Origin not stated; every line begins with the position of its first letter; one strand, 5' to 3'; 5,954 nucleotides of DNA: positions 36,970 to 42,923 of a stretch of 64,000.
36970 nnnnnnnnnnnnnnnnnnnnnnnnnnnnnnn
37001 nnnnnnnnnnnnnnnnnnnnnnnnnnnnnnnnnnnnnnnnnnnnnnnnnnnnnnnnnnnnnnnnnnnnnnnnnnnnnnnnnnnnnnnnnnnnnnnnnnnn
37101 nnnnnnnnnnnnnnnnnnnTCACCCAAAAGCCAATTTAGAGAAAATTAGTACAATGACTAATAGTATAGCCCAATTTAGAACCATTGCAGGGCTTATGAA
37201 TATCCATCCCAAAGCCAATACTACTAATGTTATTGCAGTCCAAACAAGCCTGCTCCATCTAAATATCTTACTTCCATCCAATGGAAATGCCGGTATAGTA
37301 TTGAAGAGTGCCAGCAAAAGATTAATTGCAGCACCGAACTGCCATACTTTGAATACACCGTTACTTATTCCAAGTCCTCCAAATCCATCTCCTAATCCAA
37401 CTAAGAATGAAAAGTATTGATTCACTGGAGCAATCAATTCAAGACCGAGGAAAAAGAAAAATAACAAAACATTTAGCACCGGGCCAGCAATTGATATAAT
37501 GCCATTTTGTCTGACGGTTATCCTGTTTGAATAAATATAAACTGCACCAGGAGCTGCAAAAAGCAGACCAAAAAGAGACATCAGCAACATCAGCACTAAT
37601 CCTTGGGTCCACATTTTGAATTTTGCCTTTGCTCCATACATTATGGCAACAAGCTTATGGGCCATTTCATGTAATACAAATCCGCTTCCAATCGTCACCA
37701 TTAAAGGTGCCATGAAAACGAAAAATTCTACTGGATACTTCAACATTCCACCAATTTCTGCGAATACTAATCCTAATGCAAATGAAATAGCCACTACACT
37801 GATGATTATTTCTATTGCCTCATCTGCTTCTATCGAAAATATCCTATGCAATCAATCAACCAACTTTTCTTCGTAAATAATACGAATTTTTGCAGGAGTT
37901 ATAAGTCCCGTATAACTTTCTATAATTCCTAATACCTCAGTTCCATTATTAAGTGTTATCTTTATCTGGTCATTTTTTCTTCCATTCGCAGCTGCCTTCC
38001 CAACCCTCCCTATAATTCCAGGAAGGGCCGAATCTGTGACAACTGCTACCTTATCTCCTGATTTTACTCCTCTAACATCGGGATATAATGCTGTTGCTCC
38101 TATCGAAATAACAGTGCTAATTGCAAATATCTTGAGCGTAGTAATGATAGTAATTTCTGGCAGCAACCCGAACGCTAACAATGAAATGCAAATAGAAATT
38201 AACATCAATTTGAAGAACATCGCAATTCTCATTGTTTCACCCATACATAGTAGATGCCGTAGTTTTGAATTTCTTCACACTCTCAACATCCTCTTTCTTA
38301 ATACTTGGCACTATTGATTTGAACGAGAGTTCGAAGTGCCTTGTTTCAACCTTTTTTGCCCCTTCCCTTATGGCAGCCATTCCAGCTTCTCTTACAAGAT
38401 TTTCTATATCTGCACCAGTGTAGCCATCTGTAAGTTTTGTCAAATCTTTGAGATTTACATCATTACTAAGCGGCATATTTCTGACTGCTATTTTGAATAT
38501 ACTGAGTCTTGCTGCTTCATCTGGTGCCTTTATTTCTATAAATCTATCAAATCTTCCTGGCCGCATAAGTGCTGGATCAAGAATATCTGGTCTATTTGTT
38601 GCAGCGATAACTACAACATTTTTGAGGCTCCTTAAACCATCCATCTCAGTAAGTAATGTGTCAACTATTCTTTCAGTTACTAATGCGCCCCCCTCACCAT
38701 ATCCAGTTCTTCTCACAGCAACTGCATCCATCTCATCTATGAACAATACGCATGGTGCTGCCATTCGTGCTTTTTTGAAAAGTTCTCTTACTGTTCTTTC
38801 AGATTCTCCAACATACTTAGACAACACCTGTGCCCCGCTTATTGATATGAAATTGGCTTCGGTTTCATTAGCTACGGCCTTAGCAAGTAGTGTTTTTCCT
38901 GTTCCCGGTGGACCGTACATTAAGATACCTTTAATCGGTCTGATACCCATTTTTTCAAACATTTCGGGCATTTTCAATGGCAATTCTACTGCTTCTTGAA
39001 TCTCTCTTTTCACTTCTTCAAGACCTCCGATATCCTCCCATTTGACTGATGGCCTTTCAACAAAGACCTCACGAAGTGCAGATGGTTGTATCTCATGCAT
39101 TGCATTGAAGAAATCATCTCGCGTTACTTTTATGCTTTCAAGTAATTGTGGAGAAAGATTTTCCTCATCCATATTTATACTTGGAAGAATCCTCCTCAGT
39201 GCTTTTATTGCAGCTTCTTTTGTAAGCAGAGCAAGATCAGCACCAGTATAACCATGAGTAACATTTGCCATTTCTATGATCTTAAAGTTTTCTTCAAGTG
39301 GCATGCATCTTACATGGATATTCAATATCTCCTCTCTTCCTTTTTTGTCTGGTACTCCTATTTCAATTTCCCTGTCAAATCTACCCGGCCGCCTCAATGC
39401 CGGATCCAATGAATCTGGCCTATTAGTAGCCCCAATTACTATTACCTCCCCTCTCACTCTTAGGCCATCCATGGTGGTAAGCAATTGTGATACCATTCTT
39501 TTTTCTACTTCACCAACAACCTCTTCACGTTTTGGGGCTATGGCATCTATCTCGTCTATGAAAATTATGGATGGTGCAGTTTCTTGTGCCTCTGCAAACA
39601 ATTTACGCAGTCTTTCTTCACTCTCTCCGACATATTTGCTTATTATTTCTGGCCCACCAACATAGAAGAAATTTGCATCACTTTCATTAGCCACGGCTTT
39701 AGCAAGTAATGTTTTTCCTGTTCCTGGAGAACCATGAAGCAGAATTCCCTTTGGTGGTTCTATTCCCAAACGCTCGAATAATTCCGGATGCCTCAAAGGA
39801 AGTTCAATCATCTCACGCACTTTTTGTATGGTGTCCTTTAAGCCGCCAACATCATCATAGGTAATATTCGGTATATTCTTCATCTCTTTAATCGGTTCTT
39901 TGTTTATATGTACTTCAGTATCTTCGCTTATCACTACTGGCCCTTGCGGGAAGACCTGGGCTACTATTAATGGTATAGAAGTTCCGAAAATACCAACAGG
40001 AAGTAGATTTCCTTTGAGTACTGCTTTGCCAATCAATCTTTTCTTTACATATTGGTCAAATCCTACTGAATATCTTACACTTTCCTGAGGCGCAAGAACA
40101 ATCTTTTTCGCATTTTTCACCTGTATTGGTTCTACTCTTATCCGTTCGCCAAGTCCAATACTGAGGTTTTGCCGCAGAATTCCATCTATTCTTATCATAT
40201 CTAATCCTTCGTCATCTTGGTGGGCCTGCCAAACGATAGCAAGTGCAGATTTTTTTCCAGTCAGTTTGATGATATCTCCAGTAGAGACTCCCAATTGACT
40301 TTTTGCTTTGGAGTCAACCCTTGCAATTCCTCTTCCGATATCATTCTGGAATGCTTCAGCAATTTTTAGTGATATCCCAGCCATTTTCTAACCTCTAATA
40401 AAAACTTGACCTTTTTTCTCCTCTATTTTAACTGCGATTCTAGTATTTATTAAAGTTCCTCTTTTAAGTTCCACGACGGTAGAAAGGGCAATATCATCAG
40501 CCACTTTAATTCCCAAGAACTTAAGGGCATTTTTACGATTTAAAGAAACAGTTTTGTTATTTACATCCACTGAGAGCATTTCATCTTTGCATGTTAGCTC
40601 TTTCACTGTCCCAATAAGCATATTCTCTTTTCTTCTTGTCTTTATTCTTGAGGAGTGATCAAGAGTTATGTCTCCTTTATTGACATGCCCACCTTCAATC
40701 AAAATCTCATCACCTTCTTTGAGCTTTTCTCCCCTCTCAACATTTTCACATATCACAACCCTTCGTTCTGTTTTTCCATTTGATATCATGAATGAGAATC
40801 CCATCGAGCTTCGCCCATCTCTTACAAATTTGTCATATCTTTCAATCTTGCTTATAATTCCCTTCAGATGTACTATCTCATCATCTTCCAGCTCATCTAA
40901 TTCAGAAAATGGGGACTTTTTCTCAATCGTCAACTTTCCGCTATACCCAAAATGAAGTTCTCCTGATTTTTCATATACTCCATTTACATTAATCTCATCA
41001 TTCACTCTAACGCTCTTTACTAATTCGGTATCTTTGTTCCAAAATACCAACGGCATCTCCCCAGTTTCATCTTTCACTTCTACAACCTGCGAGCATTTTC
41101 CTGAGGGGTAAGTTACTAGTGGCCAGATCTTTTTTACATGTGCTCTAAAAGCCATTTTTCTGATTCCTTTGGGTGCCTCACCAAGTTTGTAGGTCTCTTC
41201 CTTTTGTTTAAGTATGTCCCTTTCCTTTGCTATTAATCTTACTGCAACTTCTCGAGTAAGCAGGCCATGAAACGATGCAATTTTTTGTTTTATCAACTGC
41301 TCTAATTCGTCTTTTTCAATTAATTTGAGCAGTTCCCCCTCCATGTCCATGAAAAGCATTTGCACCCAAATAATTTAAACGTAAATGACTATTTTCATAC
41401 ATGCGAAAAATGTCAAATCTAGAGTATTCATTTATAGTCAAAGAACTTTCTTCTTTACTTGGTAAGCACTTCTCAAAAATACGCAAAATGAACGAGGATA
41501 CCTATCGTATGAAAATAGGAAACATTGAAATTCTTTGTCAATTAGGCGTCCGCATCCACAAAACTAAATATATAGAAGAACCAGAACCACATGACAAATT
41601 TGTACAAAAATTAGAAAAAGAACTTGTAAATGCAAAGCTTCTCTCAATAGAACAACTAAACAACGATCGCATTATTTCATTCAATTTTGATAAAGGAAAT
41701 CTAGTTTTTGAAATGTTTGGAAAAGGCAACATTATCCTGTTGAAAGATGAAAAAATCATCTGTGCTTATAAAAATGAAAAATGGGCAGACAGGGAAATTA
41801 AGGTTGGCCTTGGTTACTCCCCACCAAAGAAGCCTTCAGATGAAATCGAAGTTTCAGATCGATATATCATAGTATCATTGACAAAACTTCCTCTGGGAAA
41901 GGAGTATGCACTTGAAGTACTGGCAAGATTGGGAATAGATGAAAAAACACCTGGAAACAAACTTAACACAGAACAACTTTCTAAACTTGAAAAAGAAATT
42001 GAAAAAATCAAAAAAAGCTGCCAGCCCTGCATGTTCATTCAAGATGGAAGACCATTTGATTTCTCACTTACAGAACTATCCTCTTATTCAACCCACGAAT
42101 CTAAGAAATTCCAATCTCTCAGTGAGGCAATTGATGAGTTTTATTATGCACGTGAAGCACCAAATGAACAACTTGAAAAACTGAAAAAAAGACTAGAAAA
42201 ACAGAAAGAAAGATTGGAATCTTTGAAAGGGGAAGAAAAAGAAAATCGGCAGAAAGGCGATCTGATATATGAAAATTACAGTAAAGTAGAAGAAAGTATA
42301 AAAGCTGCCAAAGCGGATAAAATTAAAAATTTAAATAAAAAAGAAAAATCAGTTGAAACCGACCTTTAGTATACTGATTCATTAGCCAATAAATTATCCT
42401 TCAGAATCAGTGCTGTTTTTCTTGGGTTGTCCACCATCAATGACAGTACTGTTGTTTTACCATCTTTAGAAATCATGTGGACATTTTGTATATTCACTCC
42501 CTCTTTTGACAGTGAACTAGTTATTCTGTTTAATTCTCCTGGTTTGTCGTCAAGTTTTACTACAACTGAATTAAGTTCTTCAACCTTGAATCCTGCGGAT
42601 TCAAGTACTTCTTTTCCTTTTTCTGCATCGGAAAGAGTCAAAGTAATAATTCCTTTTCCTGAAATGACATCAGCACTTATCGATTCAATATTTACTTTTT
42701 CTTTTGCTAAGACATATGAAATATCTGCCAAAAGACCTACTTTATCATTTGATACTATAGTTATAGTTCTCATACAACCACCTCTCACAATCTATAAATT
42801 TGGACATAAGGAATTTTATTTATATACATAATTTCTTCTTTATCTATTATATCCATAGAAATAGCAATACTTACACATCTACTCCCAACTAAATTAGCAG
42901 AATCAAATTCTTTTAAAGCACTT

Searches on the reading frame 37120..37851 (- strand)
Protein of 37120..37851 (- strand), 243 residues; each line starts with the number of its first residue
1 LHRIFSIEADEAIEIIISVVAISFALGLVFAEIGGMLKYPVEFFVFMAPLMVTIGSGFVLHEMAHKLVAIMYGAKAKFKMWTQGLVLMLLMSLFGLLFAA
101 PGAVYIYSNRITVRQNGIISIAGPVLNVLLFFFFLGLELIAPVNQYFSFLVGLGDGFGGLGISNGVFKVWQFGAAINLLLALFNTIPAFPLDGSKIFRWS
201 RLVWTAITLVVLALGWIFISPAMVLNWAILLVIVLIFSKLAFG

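Call 14: search_protein_families(library=pfam, proteins=[window:37120-37851:-])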
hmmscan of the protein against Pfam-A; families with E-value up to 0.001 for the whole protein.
window:37120-37851:- (243 aa): 1 family
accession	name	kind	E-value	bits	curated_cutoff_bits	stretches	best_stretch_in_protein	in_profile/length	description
PF02163.28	Peptidase_M50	-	5.9e-11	42.6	27.2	1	51-198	3-191/221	Peptidase family M50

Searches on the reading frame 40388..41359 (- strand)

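Call 64: search_protein_families(library=pfam, proteins=[window:40388-41359:-], max_evalue=0.00001)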
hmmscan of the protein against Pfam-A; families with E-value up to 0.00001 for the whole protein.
window:40388-41359:- (323 aa): 1 family
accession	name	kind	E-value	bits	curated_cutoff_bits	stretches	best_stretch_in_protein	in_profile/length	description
PF01336.31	tRNA_anti-codon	-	3e-06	27.5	27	0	92-132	19-60/75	OB-fold nucleic acid binding domain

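Call 68: search_protein_families(library=ncbifam, proteins=[window:40388-41359:-], max_evalue=0.001)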
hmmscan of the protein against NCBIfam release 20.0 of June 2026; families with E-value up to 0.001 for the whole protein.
window:40388-41359:- (323 aa): 7 families
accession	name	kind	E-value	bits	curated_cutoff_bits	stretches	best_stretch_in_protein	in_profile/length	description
NF012035.0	PRK15491.1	equivalog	9.9e-09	34.9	362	1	10-160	11-162/374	replication factor A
NF009030.0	PRK12366.1-1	equivalog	5.5e-08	31.7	1147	2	88-254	218-396/796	replication factor A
NF009032.0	PRK12366.1-3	equivalog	9.6e-08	30.7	773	1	8-132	8-141/651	replication factor A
NF009034.0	PRK12366.1-5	equivalog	2.9e-06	26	789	1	9-131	9-140/642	replication factor A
NF009031.0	PRK12366.1-2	equivalog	3.3e-06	25.9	767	1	14-121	23-134/647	replication factor A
NF005551.0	PRK07211.1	equivalog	1.2e-05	24.8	575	0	87-203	197-322/485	single-stranded DNA binding protein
NF011288.0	PRK14699.1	equivalog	0.00018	20.5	544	1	10-141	11-142/484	replication factor A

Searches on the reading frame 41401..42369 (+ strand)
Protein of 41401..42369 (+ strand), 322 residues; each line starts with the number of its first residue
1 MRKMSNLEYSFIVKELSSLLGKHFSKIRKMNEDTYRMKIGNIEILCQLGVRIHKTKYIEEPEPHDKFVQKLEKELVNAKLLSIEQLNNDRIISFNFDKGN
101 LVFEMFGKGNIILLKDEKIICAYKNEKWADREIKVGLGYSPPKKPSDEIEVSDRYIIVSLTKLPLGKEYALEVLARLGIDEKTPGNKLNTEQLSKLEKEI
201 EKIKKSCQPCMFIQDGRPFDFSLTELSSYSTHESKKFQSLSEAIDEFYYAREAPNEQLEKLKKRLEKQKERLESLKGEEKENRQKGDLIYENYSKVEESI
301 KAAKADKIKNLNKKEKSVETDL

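Call 64: search_protein_families(library=pfam, proteins=[window:41401-42369:+], max_evalue=0.00001)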
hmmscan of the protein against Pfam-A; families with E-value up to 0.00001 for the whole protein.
window:41401-42369:+ (322 aa): 2 families
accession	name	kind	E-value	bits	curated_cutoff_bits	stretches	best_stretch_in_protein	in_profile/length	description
PF05833.16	NFACT_N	-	3.2e-34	119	31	1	12-303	8-346/456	NFACT N-terminal and middle domains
PF00416.27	Ribosomal_S13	-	3.2e-06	28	31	0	154-212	11-70/128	Ribosomal protein S13/S18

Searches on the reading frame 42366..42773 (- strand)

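Call 64: search_protein_families(library=pfam, proteins=[window:42366-42773:-], max_evalue=0.00001)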
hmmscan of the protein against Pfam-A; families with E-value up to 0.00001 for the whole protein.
window:42366-42773:- (135 aa): 7 families
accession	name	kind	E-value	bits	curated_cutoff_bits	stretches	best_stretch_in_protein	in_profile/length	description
PF13291.12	ACT_4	-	5.1e-15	56.4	27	2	3-48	8-57/80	ACT domain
PF01842.31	ACT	-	4.9e-14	52.2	27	1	3-57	2-58/66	ACT domain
PF22629.2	ACT_AHAS_ss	-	1.2e-13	51.4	27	1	5-58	2-57/67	AHAS small subunit-like ACT domain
PF13740.12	ACT_6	-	2.8e-07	30.8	23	0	75-130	10-64/76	ACT domain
PF19571.5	ACT_8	-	3.1e-07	30.7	23.5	1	4-125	6-126/141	ACT domain pair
PF13840.12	ACT_7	-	1.6e-06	28.3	27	0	2-33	7-42/65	ACT domain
PF22468.2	ACT_9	-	8.5e-06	25.9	27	0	75-116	9-47/61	ACT domain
